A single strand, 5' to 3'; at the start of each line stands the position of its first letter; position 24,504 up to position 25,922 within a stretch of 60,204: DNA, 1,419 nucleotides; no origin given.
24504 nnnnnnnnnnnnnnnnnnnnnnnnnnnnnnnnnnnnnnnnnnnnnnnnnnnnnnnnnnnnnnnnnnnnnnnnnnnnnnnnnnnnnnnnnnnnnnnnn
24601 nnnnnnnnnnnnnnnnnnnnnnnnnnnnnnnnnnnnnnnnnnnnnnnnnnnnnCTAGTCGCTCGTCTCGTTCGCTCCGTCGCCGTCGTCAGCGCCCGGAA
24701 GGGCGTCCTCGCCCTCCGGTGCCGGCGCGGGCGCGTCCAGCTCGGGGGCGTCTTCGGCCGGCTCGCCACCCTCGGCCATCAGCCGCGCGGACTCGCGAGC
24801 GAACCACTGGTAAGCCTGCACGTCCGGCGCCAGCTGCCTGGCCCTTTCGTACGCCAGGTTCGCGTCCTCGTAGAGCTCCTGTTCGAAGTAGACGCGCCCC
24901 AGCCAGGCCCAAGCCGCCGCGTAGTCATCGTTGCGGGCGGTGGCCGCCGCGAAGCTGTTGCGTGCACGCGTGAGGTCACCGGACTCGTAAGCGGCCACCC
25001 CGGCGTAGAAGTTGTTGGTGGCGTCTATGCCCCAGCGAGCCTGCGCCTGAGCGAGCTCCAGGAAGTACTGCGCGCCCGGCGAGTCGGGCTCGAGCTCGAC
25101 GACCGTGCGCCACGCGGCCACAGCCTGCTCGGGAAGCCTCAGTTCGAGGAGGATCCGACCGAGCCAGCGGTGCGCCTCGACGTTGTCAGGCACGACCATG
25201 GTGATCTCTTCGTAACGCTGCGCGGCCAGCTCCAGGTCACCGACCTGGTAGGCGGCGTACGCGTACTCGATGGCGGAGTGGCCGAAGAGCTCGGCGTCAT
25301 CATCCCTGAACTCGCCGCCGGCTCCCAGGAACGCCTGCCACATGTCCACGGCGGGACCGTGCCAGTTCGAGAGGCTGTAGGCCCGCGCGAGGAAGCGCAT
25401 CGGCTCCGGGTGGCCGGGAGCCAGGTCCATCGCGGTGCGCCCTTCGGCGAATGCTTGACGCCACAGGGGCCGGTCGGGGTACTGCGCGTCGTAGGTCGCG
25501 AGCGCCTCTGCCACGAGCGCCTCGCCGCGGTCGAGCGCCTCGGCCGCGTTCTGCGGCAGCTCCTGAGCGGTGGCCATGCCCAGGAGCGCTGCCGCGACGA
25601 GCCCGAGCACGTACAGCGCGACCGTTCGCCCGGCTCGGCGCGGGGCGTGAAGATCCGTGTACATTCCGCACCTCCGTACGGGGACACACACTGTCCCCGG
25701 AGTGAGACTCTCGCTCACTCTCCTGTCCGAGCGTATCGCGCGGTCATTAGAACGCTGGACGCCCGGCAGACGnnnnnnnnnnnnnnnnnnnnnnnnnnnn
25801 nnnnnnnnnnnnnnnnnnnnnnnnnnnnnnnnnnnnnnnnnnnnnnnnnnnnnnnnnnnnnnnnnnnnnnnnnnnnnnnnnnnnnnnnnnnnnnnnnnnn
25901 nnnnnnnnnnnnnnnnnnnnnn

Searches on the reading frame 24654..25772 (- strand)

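Call 16: search_protein_families(library=pfam, proteins=[window:24654-25772:-], max_evalue=0.0001)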
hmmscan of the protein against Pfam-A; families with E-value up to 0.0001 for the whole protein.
window:24654-25772:- (372 aa): 10 families
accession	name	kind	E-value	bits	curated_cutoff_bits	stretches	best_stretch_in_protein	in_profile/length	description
PF13432.12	TPR_16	-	2.1e-14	54.1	32.7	2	258-317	4-63/65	Tetratricopeptide repeat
PF07719.23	TPR_2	-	2.6e-14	52.5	27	1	285-317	1-33/34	Tetratricopeptide repeat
PF14559.12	TPR_19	-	7.1e-13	49.1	25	2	262-322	2-62/68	Tetratricopeptide repeat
PF13414.12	TPR_11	-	2.2e-11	43.7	26.8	0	261-298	4-41/42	TPR repeat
PF23914.1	TPR_CcmH_CycH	-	4.3e-09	36.8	42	0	281-322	46-87/158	Cytochrome c-type biogenesis protein H TPR domain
PF00515.34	TPR_1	-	2.2e-07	30.9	27.8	0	285-317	1-33/34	Tetratricopeptide repeat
PF13181.12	TPR_8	-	2.1e-06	27.9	25.7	0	285-317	1-33/34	Tetratricopeptide repeat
PF13428.12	TPR_14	-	5.2e-06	27.1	23.5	0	198-241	1-42/44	Tetratricopeptide repeat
PF13431.12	TPR_17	-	1.5e-05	25.3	24.4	0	195-218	10-33/34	Tetratricopeptide repeat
PF13174.12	TPR_6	-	6.5e-05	23.8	26.3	0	203-231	5-33/33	Tetratricopeptide repeat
